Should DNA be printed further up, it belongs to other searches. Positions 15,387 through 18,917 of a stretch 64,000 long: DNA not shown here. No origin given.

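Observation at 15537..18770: Domain-less cytoplasmic giant protein of 1077 aa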

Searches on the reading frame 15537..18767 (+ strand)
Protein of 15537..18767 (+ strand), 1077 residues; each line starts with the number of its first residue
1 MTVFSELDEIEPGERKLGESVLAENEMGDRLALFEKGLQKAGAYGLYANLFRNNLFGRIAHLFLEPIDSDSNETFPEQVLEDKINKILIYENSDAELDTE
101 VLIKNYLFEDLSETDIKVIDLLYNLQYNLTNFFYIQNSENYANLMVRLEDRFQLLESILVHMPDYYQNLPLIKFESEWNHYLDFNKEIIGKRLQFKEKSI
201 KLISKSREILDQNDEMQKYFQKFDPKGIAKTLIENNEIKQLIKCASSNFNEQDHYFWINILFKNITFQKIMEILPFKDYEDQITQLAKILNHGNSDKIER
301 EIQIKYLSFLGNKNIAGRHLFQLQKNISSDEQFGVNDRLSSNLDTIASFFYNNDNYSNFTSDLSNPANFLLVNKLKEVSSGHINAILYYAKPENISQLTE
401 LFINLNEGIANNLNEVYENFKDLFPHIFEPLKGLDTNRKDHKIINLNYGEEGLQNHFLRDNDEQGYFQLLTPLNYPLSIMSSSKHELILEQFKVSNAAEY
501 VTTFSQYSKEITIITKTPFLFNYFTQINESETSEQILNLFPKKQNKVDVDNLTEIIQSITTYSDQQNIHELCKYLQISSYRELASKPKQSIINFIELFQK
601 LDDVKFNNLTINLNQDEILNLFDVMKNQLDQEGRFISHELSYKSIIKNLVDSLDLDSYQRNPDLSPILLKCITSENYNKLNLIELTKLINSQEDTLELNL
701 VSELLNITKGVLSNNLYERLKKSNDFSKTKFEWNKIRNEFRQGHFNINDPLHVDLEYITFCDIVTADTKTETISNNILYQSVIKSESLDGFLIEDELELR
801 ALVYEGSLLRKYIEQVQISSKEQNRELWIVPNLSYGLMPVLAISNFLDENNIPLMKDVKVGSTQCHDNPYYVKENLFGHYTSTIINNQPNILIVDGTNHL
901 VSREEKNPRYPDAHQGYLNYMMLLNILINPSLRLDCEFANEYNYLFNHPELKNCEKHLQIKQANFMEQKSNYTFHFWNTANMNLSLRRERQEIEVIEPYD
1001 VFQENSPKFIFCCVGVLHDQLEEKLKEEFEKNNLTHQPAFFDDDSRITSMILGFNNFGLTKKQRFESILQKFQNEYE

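Call 3: search_protein_families(library=pfam, proteins=[window:15537-18767:+], max_evalue=1)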
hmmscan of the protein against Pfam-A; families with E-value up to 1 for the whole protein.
window:15537-18767:+ (1077 aa): 0 families

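Call 4: search_protein_families(library=ncbifam, proteins=[window:15537-18767:+], max_evalue=1)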
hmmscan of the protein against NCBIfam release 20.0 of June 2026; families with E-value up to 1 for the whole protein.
window:15537-18767:+ (1077 aa): 0 families

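Call 5: search_solved_structures(query=window:15537-18767:+, max_evalue=10)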
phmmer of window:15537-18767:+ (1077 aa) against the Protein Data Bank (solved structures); distinct sequences matched with E-value up to 10: 0.

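Call 6: find_homologous_proteins(query=window:15537-18767:+, max_evalue=0.001)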
Query window:15537-18767:+ (1077 aa): 1 proteins with E <= 0.001 among 8000 candidates.
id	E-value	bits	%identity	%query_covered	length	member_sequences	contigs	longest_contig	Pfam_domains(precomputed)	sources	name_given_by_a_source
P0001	0.0e+0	2388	100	100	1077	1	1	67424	-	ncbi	-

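Call 9: find_encoding_contigs(protein=P0001, flank=10000, max_places=6)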
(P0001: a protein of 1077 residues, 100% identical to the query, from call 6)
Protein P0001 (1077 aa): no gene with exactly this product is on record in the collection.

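Call 18: search_protein_representatives(protein=window:15537-18767:+)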
Query: 1077 residues. Proteins with E-value up to 0.001 (for the whole library): 160; up to 1e-10: 137; up to 1e-30: 65. The best 150 are listed.
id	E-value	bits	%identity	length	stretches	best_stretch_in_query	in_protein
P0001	0.0e+00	2387.5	100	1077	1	1-1077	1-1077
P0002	1.7e-97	344.4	31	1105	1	84-1071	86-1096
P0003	1.3e-87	311.7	32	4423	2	724-1065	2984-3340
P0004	4.6e-84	300.0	33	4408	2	718-1062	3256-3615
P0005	1.5e-57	212.2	35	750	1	716-1067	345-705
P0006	1.4e-55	205.7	34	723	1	678-1071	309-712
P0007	1.3e-54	202.4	32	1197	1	535-1074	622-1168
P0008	2.9e-54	201.3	34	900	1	702-1076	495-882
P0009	2.9e-54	201.3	34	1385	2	714-1071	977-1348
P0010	8.2e-54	199.8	34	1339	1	695-1071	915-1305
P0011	1.3e-53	199.2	35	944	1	689-1071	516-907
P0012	2.0e-53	198.5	36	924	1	706-1070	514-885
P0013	1.0e-52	196.2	35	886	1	711-1071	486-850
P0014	2.3e-52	195.0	34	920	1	699-1071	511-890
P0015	9.7e-52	193.0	35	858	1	699-1071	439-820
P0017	2.8e-51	191.4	34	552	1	671-1071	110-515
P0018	1.5e-50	189.0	34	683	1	716-1071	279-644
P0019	1.6e-50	189.0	32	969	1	694-1071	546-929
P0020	1.7e-50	188.9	30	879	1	451-1072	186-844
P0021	2.1e-50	188.5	34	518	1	691-1069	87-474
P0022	3.1e-50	188.0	34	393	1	723-1064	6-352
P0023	1.5e-49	185.7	32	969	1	687-1071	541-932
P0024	2.0e-49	185.3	34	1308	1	716-1071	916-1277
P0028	3.8e-48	181.1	36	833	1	708-1064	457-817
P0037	1.9e-45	172.1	36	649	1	718-1075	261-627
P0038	3.2e-45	171.4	36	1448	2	710-938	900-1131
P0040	1.0e-42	163.1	32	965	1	717-1071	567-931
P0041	2.4e-42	161.8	34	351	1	785-1074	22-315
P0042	2.7e-41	158.4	30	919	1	732-1074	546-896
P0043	1.2e-39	152.9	26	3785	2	735-1063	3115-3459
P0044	4.3e-39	151.1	31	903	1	743-1076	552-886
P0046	2.4e-38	148.6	27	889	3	726-1060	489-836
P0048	1.0e-37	146.5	32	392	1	720-1070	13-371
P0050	3.1e-37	144.9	31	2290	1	698-1060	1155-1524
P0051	7.2e-37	143.7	32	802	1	717-1052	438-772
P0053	1.9e-36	142.3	28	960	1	716-1074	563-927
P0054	1.4e-35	139.5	30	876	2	701-1075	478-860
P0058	1.1e-33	133.1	31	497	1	730-1045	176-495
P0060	3.8e-32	128.1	30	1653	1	713-1066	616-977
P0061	6.1e-32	127.4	29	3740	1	716-1061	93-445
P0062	1.1e-31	126.5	29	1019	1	716-1045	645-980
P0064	2.8e-31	125.2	32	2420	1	730-1059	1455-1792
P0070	9.4e-28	113.5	28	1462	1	723-1072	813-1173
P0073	9.5e-26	106.9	28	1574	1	738-1071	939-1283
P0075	1.0e-25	106.8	32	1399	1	743-1055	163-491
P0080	9.6e-25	103.6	29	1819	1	734-1075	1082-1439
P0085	1.5e-22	96.3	27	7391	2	737-934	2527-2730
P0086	1.6e-22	96.2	25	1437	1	732-1075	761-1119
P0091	8.8e-22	93.8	27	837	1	715-1072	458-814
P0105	3.3e-17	78.6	25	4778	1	787-1075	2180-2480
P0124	2.4e-13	65.9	35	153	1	965-1071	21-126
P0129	1.9e-12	62.8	26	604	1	734-1075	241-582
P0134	9.0e-12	60.6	35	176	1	963-1071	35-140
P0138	1.3e-10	56.8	37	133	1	976-1075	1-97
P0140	6.3e-10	54.5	25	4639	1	794-1075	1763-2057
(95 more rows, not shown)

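Call 20: search_protein_families(library=pfam, proteins=[P0002, P0005, P0007, P0009, P0010, P0022, P0038, P0060], max_evalue=0.01)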
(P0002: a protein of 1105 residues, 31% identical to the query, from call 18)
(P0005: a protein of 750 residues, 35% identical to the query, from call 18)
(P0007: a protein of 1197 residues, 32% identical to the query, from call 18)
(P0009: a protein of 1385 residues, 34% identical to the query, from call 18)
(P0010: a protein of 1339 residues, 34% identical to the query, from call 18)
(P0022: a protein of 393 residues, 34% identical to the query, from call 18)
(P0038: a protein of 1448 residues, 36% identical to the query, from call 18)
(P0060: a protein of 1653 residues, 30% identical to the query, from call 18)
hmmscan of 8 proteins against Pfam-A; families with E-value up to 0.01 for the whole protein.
P0002 (1105 aa): 0 families

P0005 (750 aa): 0 families

P0007 (1197 aa): 0 families

P0009 (1385 aa): 0 families

P0010 (1339 aa): 0 families

P0022 (393 aa): 0 families

P0038 (1448 aa): 4 families
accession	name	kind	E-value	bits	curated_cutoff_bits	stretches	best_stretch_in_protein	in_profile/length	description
PF03031.24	NIF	-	1.8e-07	31.4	21.8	1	1182-1302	2-143/160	NLI interacting factor-like phosphatase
PF05152.18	DUF705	-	1.7e-06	28.2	20.4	1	1182-1246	136-203/304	Protein of unknown function (DUF705)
PF13419.12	HAD_2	-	1.9e-05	25.3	23.8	1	1199-1290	81-177/178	Haloacid dehalogenase-like hydrolase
PF20651.3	EXOC6_Sec15_N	-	0.0032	17.9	27.2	0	349-402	50-103/170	Exocyst complex component EXOC6/Sec15, N-terminal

P0060 (1653 aa): 21 families
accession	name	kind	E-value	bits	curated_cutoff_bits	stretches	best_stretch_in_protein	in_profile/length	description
PF13646.12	HEAT_2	-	8.8e-71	234.7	27.7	5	7-77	1-73/88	HEAT repeats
PF02985.28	HEAT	-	7.2e-49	159.5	23.5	4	7-32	2-27/31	HEAT repeat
PF03130.22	HEAT_PBS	-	1.3e-37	124.3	20.9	3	82-108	1-27/27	PBS lyase HEAT-like repeat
PF13513.12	HEAT_EZ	-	2.9e-23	82.3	27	1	80-121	1-52/55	HEAT-like repeat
PF00514.29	Arm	-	8.2e-14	51.5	20.6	0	1223-1250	12-38/41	Armadillo/beta-catenin-like repeat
PF12717.13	Cnd1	-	4.5e-11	43.5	26.4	0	66-195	21-146/162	non-SMC mitotic condensation complex subunit 1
PF01602.26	Adaptin_N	-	7e-11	41.8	37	1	1097-1243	235-395/524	Adaptin N terminal region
PF25786.1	HEAT_GCN1_C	-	5.5e-08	33.4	27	1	73-130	34-100/151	GCN1-like, C-terminal HEAT repeats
PF24987.1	HEAT_EF3_N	-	1.8e-06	28.5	32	0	98-129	66-97/169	EF3 N-terminal HEAT repeat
PF25151.1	TPR_Trm732_C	-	2.7e-06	27.8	27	0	5-45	97-137/159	Trm732, C-terminal TPR repeats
PF21581.3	SCD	-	4.1e-06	27.4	27.5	0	105-132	38-65/75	Stromalin conservative domain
PF24492.1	HEAT_ECM29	-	1.2e-05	25.9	27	0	1099-1134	120-155/160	Proteasome adapter and scaffold protein ECM29, HEAT-repeat domain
PF12755.13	Vac14_Fab1_bd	-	4.2e-05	24.5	22.1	0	99-130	29-60/97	Vacuolar 14 Fab1-binding region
PF21547.3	TTI1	-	0.00033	20.9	27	0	102-129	4-31/90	TELO2-interacting protein 1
PF20168.4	PDS5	-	0.00054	18.3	27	1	1030-1148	288-418/1053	Sister chromatid cohesion protein PDS5 protein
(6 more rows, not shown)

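Call 21: predict_structure(protein=window:15537-18767:+)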
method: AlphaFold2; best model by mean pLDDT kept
length: 1077 residues; sequences in the alignment: 1
mean_pLDDT: 31.5   pTM: 0.22
mean pLDDT of the five models: 31.5, 26.1, 23.7, 23.0, 22.0
residues with pLDDT >= 90: 0; 70-90: 0; 50-70: 1; < 50: 1076
segments of 3 or more residues with pLDDT < 50: 1-910, 912-1077
pLDDT, mean of each block of 10 residues (from residue 1): 25 27 30 32 31 33 33 33 32 26 29 32 31 31 32 32 29 35 32 31 30 35 38 40 38 39 40 39 38 38 39 37 34 33 38 39 35 36 34 36 36 35 35 32 28 33 31 25 28 31 30 29 34 37 37 41 40 37 37 40 35 37 41 33 37 36 37 34 36 36 35 31 27 31 31 26 25 26 23 27 30 27 24 24 23 23 24 25 22 21 24 31 27 25 27 25 23 20 22 22 29 29 37 32 28 26 27 33
secondary structure, 60 per line:
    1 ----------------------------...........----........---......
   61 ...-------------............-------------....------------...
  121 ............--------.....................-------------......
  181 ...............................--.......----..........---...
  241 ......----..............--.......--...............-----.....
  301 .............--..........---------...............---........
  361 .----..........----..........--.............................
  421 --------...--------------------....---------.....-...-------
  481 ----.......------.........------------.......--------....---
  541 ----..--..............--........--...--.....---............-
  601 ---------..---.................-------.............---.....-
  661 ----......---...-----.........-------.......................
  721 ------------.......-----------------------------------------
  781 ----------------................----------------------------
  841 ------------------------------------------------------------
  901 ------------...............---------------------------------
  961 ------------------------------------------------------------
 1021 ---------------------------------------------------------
elements in order (helices of 4 or more, strands of 3 or more residues): H29-39 H44-51 H55-63 H77-88 H102-105 H118-132 H141-161 H175-211 H214-220 H225-234 H238-246 H251-264 H267-273 H276-290 H296-313 H316-325 H335-349 H353-361 H366-375 H380-389 H392-420 H452-455 H465-469 H485-491 H498-506 H519-525 H534-537 H549-562 H565-572 E575-577 H580-584 H588-599 H615-631 H639-651 H655-659 H665-670 H682-690 H698-720 H733-739 H797-812 H914-927

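Call 50: search_protein_families(library=pfam, proteins=[P0003, P0043, P0075], max_evalue=0.001)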
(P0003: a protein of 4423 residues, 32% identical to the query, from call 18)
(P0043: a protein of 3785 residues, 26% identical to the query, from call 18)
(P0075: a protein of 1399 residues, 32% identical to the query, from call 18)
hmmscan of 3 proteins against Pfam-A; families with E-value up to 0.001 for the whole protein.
P0003 (4423 aa): 4 families
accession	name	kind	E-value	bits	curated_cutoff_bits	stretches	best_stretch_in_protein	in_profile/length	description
PF18306.6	LDcluster4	-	4.1e-11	43.1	26.3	1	3748-3895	2-132/151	SLOG cluster4 family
PF08282.18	Hydrolase_3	-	4.1e-07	30.4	20.9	0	3377-3572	2-195/255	haloacid dehalogenase-like hydrolase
PF00702.32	Hydrolase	-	0.00064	20.6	26.4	0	2451-2597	2-111/191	haloacid dehalogenase-like hydrolase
PF03130.22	HEAT_PBS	-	0.00088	20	20.9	0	1727-1749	4-26/27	PBS lyase HEAT-like repeat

P0043 (3785 aa): 1 family
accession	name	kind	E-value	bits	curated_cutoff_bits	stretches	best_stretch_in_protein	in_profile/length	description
PF13384.12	HTH_23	-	4.3e-07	30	24.6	0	1345-1379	9-42/50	Homeodomain-like domain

P0075 (1399 aa): 0 families

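Call 52: search_protein_families(library=pfam, proteins=[P0061, P0050, P0064], max_evalue=0.001)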
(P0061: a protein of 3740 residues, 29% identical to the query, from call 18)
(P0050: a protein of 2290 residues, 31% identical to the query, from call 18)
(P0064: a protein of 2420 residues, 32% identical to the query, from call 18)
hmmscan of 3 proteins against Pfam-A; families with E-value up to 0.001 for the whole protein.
P0061 (3740 aa): 7 families
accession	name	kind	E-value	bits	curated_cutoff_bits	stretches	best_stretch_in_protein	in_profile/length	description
PF13646.12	HEAT_2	-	8.3e-32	109.8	27.7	3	571-654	4-86/88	HEAT repeats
PF02985.28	HEAT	-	1.4e-15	56.4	23.5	0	575-596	8-29/31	HEAT repeat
PF03130.22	HEAT_PBS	-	5e-11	42.4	20.9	0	583-607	1-25/27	PBS lyase HEAT-like repeat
PF00702.32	Hydrolase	-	1.7e-08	35.5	26.4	1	3557-3690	4-151/191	haloacid dehalogenase-like hydrolase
PF13513.12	HEAT_EZ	-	1.3e-05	26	27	0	695-727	24-55/55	HEAT-like repeat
PF00149.33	Metallophos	-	0.00035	21.5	21.5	0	3122-3243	2-72/191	Calcineurin-like phosphoesterase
PF05116.19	S6PP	-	0.00059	19.9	20.3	0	937-1029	124-212/247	Sucrose-6F-phosphate phosphohydrolase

P0050 (2290 aa): 7 families
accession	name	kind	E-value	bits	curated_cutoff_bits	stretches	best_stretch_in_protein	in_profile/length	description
PF13646.12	HEAT_2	-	7.7e-55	183.6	27.7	4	473-531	2-60/88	HEAT repeats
PF02985.28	HEAT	-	6e-23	79.2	23.5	0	1751-1775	4-29/31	HEAT repeat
PF13513.12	HEAT_EZ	-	1.4e-13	51.4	27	0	1760-1813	1-55/55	HEAT-like repeat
PF03130.22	HEAT_PBS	-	4.4e-12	45.6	20.9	0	490-513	4-27/27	PBS lyase HEAT-like repeat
PF00514.29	Arm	-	1e-05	25.8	20.6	0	253-276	16-39/41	Armadillo/beta-catenin-like repeat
PF24714.1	TOR1L1_N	-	0.0002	21.2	43.3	0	251-277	213-239/281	TORTIFOLIA1 N-terminal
PF12755.13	Vac14_Fab1_bd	-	0.0003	21.8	22.1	0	185-230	24-69/97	Vacuolar 14 Fab1-binding region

P0064 (2420 aa): 18 families
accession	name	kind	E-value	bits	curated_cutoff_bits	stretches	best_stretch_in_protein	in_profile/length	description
PF13646.12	HEAT_2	-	9.5e-226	731.4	27.7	19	732-819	2-88/88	HEAT repeats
PF03130.22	HEAT_PBS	-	1e-130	411.4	20.9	10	651-677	1-27/27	PBS lyase HEAT-like repeat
PF02985.28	HEAT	-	6e-82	262.1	23.5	1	365-392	2-29/31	HEAT repeat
PF00514.29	Arm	-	3.3e-60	198.8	20.6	0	962-993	8-39/41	Armadillo/beta-catenin-like repeat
PF13513.12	HEAT_EZ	-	5.8e-55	183.3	27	0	650-692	2-54/55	HEAT-like repeat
PF11838.14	ERAP1_C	-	1.8e-18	67.5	38.2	0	710-815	125-244/318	ERAP1-like C-terminal domain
PF01602.26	Adaptin_N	-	1.9e-17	63.5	37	0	670-854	83-272/524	Adaptin N terminal region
PF01347.28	Vitellogenin_N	-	2e-16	60.1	24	0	605-717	460-584/590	Lipoprotein amino terminal region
PF12717.13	Cnd1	-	4.2e-12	46.9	26.4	0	239-299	23-89/162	non-SMC mitotic condensation complex subunit 1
PF22646.2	PPP2R1A-like_HEAT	-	2.4e-10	41.1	27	0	599-657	3-68/78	PPP2R1A-like HEAT repeat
PF25786.1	HEAT_GCN1_C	-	1.4e-08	35.4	27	0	206-264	27-94/151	GCN1-like, C-terminal HEAT repeats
PF10363.15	RTP1_C1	-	1.9e-07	31.6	25.9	0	236-327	17-104/112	Required for nuclear transport of RNA pol II C-terminus 1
PF24492.1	HEAT_ECM29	-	4e-07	30.7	27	0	363-409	112-158/160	Proteasome adapter and scaffold protein ECM29, HEAT-repeat domain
PF11865.14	mTOR_dom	-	6.7e-06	26.6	27.6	0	698-836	11-131/160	Serine/threonine-protein kinase mTOR domain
PF18991.6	DUF5724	-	1.5e-05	23.7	25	0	188-309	442-565/1214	Family of unknown function (DUF5724)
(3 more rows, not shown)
